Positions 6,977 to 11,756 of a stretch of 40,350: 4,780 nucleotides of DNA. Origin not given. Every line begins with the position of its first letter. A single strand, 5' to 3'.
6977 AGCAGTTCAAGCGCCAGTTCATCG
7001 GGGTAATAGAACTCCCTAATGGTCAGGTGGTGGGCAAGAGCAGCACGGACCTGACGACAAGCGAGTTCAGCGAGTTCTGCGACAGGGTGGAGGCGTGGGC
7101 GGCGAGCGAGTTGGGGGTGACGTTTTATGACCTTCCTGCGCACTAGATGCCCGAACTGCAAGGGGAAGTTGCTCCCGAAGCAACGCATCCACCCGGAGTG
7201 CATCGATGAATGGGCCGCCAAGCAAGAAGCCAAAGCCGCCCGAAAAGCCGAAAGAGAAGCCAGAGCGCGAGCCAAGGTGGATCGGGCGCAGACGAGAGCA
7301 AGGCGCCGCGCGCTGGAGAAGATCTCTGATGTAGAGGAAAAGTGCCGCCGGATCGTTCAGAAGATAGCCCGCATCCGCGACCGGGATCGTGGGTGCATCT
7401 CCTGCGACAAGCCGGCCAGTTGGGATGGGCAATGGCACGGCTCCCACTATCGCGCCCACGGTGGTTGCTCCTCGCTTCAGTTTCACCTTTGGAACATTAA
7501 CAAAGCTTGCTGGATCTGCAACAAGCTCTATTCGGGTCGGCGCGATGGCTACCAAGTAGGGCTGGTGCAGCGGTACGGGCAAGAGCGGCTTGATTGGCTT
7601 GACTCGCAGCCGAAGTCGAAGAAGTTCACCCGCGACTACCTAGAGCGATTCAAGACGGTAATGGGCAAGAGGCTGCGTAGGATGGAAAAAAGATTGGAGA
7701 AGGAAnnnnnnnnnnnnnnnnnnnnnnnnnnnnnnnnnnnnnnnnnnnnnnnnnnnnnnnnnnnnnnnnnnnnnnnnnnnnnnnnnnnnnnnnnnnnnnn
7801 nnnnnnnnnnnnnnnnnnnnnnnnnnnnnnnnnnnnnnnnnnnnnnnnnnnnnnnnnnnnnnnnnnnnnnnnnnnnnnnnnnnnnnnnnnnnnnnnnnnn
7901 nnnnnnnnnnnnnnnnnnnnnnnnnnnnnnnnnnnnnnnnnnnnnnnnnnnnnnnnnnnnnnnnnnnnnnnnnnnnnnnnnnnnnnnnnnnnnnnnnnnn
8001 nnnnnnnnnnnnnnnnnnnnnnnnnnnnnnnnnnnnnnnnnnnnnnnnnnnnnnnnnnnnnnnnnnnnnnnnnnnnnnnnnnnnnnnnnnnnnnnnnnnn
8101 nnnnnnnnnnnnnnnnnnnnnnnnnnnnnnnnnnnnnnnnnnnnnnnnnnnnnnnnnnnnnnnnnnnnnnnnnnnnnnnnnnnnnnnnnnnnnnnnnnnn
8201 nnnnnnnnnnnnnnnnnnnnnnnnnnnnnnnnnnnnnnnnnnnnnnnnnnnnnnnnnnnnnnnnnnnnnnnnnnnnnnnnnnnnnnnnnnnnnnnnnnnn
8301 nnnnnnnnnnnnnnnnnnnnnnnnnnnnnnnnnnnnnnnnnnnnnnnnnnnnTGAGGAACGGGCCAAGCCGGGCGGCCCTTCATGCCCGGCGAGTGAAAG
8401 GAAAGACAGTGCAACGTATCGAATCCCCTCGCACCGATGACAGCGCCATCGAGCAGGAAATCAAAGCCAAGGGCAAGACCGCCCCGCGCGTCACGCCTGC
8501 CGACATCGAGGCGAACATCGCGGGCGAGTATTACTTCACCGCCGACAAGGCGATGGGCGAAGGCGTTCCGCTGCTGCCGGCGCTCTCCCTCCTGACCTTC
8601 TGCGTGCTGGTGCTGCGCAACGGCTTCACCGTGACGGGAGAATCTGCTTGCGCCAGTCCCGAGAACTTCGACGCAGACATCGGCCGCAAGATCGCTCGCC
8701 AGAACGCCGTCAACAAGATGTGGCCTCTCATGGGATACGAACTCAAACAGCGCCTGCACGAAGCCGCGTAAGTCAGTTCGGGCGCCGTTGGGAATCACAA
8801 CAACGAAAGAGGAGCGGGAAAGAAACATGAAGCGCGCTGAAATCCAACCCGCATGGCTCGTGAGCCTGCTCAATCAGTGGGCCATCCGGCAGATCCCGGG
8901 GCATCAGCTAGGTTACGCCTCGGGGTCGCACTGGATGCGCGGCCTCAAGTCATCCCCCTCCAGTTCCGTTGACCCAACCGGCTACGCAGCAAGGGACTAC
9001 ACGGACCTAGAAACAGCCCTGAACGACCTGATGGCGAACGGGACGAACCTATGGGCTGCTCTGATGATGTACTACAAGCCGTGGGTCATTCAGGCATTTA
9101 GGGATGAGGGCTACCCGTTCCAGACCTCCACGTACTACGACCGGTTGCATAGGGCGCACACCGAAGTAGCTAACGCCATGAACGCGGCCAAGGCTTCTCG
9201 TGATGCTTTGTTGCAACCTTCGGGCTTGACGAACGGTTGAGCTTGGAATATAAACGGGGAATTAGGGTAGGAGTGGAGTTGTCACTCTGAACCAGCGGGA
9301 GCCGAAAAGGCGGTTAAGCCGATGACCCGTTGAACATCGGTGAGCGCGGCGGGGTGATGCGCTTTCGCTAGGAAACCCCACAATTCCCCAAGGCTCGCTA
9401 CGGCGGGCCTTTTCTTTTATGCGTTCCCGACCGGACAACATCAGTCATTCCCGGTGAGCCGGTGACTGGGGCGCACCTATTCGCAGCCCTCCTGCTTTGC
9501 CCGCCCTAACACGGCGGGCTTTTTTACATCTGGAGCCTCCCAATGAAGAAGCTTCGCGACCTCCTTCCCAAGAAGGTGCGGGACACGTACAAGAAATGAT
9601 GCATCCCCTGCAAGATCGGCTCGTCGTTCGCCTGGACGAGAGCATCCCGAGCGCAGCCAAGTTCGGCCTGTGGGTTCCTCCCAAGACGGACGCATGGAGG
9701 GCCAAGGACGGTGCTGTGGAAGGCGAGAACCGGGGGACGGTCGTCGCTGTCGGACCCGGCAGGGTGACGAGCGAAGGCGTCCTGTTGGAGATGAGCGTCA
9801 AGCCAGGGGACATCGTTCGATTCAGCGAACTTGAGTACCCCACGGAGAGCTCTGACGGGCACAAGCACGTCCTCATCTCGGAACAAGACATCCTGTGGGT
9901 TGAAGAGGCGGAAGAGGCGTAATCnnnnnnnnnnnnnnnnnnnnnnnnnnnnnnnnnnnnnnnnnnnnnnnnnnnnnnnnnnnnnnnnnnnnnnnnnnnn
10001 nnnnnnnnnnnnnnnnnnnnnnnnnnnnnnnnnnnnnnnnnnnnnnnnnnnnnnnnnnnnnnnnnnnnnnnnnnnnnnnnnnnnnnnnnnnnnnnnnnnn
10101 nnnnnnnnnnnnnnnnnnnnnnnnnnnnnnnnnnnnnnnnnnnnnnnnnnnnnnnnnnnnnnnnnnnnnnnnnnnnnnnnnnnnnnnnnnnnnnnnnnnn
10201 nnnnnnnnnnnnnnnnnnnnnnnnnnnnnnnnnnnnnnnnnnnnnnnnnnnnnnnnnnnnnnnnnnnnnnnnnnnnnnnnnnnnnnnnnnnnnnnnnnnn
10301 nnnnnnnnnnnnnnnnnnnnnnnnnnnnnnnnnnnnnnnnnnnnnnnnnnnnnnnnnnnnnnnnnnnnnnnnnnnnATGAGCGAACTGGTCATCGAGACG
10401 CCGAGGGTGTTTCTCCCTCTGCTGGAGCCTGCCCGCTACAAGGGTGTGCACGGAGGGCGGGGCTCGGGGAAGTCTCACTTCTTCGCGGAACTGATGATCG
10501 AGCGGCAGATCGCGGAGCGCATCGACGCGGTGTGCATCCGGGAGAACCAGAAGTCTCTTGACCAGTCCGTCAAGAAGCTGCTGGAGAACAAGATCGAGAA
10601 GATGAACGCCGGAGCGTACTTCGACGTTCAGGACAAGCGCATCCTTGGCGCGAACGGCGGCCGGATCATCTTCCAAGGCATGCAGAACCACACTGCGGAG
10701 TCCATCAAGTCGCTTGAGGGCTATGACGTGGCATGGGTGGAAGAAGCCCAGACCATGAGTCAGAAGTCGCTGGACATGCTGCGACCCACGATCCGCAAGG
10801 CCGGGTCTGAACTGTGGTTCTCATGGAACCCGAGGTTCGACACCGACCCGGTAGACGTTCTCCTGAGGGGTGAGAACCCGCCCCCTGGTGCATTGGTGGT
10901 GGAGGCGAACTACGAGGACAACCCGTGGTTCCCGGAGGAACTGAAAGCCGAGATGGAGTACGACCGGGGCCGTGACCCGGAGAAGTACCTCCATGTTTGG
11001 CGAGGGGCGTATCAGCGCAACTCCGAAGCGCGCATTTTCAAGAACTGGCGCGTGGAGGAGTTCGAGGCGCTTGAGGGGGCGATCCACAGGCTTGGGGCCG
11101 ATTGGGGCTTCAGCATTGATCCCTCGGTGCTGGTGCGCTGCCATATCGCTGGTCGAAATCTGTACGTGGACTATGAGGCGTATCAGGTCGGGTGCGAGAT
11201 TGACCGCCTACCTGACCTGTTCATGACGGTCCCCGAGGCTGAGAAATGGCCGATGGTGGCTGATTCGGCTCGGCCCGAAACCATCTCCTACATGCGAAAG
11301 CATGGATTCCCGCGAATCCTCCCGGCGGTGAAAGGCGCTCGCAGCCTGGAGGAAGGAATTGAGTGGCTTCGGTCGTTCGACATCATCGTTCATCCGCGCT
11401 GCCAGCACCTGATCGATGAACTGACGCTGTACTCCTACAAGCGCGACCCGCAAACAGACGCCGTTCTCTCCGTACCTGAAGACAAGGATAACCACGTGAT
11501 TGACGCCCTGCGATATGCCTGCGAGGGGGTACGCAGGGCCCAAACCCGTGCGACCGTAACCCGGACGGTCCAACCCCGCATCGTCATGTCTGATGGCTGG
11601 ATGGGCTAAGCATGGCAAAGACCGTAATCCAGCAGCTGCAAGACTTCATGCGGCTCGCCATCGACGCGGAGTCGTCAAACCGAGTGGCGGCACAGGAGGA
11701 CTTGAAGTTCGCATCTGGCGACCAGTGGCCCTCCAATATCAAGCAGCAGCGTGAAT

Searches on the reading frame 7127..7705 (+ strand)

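Call 91: search_protein_families(library=pfam, proteins=[window:7127-7705:+], max_evalue=0.01)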
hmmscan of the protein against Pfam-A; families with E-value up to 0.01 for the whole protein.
window:7127-7705:+ (193 aa): 1 family
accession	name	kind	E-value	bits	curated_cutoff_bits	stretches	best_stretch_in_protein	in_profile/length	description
PF05766.18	NinG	-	2e-34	119.5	25.4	1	5-188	6-192/193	Bacteriophage Lambda NinG protein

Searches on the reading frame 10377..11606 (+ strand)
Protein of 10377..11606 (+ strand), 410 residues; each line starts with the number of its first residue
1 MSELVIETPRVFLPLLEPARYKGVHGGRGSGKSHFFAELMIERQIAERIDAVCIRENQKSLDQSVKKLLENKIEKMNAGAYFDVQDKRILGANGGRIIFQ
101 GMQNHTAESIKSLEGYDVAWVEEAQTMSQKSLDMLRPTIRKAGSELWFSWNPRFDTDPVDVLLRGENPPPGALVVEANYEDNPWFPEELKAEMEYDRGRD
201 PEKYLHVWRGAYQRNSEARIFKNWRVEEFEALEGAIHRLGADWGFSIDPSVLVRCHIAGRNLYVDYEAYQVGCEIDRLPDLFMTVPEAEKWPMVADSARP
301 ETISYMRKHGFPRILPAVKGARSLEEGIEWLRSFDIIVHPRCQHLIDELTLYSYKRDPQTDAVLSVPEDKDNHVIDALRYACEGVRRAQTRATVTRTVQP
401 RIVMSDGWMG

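Call 44: search_protein_families(library=phrogs, proteins=[window:10377-11606:+], max_evalue=0.00001)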
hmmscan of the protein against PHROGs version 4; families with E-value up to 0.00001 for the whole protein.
window:10377-11606:+ (410 aa): 6 families
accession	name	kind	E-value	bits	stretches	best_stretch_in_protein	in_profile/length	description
phrog_3717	-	head and packaging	5.1e-55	187.9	1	18-256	22-271/277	terminase large subunit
phrog_2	-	head and packaging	3.8e-48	165.8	1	12-394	274-597/807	terminase large subunit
phrog_6672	-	head and packaging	1.7e-37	129.2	1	261-390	6-134/145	terminase large subunit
phrog_5653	-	head and packaging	1.5e-32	114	1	217-391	7-186/199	terminase large subunit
phrog_979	-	head and packaging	4.3e-09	36.6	1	25-155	172-307/642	terminase large subunit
phrog_18557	-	head and packaging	2.3e-06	28.6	1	317-391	4-79/88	terminase large subunit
